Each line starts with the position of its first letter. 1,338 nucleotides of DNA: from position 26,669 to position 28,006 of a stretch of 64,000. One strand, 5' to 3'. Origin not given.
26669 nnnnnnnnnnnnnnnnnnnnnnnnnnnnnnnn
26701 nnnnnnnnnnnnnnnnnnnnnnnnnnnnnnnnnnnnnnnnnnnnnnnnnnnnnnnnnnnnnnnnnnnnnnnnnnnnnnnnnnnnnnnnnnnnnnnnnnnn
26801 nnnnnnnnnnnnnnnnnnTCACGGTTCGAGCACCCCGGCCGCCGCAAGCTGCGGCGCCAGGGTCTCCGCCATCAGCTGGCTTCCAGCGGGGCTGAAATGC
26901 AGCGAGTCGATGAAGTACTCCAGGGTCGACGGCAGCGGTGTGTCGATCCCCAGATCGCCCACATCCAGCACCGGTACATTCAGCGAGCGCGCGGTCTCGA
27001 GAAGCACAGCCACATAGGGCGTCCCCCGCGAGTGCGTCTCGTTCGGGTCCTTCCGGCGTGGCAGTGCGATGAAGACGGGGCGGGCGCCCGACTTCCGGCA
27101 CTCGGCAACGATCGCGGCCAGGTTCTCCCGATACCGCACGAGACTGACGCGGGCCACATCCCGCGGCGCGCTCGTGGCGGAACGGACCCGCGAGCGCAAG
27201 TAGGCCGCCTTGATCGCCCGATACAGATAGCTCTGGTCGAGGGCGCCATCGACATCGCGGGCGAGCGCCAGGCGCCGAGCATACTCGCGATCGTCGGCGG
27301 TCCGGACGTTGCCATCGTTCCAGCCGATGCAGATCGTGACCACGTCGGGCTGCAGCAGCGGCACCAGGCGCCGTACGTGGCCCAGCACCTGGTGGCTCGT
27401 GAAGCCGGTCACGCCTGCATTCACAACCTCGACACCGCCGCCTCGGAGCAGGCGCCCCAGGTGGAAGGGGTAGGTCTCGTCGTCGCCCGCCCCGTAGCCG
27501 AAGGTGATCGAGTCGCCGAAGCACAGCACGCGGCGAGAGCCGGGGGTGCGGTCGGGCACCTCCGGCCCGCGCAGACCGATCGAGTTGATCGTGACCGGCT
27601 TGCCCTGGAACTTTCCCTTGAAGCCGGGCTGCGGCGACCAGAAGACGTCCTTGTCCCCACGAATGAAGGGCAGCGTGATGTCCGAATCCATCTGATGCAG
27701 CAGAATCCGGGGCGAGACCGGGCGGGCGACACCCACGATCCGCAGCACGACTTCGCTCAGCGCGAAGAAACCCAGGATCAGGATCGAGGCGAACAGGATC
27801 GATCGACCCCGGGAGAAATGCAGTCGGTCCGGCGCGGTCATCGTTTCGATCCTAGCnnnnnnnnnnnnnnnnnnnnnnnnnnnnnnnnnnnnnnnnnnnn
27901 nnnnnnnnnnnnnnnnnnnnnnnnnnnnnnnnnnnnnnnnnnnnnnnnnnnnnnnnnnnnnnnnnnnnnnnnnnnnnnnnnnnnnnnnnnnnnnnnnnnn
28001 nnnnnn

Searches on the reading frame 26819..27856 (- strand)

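Call 54: search_protein_families(library=pfam, proteins=[window:26819-27856:-], max_evalue=0.00001)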
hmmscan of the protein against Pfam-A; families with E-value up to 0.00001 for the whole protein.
window:26819-27856:- (345 aa): 2 families
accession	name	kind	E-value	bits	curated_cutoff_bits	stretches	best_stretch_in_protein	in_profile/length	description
PF13472.12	Lipase_GDSL_2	-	2.1e-26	93.9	32.9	1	112-328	1-178/178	GDSL-like Lipase/Acylhydrolase family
PF00657.28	Lipase_GDSL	-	7.8e-14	52.7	23.6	1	110-332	1-207/208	GDSL-like Lipase/Acylhydrolase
